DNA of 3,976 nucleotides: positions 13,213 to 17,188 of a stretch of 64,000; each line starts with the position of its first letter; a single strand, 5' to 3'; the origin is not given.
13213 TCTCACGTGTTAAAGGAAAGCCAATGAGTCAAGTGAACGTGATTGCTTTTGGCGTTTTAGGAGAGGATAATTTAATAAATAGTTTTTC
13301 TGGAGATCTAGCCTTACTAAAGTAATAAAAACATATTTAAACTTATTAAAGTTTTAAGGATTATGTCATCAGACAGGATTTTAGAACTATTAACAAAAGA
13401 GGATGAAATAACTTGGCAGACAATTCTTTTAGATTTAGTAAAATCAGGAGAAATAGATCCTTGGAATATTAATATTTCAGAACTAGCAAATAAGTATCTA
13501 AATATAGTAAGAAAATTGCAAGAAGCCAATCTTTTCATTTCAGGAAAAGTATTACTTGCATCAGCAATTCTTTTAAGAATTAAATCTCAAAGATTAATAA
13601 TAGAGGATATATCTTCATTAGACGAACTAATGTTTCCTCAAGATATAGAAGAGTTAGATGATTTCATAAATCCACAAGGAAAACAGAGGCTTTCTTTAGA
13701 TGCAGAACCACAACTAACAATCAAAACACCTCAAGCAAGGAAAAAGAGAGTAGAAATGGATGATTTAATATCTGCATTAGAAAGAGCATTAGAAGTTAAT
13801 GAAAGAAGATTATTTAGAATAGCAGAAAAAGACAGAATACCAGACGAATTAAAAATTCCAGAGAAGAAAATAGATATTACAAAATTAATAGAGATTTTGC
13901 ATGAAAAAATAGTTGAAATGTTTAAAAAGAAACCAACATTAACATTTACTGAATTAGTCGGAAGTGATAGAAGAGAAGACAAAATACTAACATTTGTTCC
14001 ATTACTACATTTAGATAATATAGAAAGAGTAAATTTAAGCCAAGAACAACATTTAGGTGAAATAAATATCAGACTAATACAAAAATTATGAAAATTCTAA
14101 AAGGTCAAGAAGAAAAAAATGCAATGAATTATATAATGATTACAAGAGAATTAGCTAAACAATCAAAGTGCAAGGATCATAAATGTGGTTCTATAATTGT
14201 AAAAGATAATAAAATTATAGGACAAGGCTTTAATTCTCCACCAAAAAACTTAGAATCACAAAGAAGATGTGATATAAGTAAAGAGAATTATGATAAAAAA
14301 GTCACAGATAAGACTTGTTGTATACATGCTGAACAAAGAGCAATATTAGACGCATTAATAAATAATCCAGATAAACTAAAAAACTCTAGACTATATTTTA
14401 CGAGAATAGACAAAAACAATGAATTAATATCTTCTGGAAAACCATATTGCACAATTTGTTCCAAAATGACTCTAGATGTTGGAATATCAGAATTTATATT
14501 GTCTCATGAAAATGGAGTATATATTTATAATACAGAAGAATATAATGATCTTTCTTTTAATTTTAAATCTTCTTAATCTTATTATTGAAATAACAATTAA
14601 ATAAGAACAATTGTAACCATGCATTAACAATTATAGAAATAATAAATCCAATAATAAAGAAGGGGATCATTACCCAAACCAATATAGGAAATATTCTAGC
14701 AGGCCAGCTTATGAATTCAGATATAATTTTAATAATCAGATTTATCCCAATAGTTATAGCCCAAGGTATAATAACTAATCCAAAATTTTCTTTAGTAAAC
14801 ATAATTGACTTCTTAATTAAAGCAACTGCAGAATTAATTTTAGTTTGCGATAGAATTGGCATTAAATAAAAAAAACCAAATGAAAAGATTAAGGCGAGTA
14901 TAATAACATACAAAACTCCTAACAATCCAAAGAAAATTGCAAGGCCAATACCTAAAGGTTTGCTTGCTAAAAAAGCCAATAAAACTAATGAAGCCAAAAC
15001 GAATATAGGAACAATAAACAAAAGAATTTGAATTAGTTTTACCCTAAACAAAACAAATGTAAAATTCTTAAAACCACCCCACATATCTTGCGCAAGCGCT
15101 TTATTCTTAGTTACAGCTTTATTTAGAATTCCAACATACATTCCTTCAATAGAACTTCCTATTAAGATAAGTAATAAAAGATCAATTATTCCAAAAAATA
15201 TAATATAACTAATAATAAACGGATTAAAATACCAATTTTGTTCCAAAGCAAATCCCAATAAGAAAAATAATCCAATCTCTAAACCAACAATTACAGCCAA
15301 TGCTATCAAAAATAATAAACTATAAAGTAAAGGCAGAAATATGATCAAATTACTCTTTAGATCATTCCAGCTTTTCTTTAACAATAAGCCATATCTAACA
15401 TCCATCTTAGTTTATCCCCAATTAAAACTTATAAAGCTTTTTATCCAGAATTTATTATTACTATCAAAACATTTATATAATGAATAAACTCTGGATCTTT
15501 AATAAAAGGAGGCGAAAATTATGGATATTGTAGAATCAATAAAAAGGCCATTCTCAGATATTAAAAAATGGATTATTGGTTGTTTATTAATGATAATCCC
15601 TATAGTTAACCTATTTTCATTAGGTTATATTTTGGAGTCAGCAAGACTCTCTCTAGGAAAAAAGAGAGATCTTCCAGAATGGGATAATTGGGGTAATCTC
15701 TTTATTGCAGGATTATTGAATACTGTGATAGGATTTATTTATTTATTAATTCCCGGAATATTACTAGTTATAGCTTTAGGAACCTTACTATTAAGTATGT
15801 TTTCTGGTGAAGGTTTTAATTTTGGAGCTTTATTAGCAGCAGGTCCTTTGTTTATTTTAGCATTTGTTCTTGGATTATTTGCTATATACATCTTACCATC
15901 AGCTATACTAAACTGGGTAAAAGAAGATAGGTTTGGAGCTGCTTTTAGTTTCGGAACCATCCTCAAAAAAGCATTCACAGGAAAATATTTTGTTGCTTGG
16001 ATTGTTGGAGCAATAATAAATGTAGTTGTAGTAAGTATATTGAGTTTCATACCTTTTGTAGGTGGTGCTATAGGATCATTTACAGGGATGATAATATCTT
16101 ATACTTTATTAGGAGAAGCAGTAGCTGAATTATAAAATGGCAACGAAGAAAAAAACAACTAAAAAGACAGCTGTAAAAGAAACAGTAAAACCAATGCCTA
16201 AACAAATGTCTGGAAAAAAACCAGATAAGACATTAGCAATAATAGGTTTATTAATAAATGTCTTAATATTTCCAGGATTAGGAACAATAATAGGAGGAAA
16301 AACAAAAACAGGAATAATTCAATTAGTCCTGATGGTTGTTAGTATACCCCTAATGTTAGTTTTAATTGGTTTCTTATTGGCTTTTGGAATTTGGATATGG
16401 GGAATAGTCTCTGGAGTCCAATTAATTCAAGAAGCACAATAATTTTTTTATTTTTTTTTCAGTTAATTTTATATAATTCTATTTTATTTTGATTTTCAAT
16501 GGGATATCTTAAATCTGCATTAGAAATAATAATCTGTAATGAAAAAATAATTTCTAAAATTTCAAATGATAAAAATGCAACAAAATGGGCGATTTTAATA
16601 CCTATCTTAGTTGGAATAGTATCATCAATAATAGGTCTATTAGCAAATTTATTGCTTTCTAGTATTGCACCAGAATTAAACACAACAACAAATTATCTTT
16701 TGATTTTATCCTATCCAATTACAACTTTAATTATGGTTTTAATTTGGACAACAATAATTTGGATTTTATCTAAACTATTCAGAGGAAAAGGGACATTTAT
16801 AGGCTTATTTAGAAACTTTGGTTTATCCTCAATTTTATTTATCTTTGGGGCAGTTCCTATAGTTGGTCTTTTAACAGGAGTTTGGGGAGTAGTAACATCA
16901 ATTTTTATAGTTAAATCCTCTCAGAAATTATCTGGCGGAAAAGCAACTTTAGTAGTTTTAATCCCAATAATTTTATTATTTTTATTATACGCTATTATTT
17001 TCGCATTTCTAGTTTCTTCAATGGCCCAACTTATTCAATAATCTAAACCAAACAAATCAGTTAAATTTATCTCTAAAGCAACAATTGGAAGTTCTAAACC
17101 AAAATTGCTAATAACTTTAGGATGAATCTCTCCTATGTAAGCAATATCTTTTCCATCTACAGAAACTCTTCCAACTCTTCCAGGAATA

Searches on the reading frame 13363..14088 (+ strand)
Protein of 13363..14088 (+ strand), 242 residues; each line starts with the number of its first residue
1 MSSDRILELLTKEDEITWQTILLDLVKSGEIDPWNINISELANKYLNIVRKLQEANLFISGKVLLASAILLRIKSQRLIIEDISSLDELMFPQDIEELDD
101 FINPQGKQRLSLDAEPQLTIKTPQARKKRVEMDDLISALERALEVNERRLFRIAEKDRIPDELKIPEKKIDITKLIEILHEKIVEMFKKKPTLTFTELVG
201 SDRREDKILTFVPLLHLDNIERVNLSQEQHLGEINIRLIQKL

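Call 65: search_protein_families(library=pfam, proteins=[window:13363-14088:+], max_evalue=0.001)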
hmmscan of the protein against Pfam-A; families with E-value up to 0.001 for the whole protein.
window:13363-14088:+ (242 aa): 1 family
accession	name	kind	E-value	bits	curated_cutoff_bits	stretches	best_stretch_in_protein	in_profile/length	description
PF02616.19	SMC_ScpA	-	7.1e-12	46.2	24.6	1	25-238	1-231/232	Segregation and condensation protein ScpA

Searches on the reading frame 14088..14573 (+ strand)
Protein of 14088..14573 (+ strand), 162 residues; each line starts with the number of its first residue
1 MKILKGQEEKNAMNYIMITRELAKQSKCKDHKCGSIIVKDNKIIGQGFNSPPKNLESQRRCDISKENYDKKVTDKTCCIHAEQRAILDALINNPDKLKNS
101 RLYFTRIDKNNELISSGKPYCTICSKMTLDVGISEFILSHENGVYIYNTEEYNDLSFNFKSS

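Call 66: search_protein_families(library=pfam, proteins=[window:14088-14573:+], max_evalue=0.001)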
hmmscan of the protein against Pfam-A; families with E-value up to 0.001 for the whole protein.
window:14088-14573:+ (162 aa): 2 families
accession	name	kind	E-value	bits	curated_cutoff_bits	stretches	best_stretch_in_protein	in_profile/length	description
PF00383.29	dCMP_cyt_deam_1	-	3e-11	43.5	25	1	14-138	6-100/102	Cytidine and deoxycytidylate deaminase zinc-binding region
PF14437.12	MafB19-deam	-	4.7e-06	27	27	1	17-106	9-79/142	MafB19-like deaminase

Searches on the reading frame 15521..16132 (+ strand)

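Call 66: search_protein_families(library=pfam, proteins=[window:15521-16132:+], max_evalue=0.001)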
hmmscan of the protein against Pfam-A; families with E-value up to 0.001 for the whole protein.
window:15521-16132:+ (204 aa): 1 family
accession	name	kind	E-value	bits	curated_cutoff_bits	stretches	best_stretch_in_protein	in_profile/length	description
PF13197.11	DUF4013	-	3e-31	108.9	26.9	1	20-178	2-167/168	Protein of unknown function (DUF4013)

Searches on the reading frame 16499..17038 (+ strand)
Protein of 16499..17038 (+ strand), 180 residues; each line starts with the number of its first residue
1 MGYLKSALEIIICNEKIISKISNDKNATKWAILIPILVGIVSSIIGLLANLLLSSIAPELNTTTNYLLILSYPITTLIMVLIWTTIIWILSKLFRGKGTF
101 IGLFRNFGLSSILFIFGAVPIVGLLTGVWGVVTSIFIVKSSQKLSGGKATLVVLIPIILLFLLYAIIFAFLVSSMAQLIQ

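Call 66: search_protein_families(library=pfam, proteins=[window:16499-17038:+], max_evalue=0.001)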
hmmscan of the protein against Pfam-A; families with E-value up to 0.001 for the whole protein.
window:16499-17038:+ (180 aa): 1 family
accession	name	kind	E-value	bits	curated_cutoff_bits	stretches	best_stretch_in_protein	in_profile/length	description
PF04893.22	Yip1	-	6.8e-11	42.8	28.6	1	19-166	12-172/173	Yip1 domain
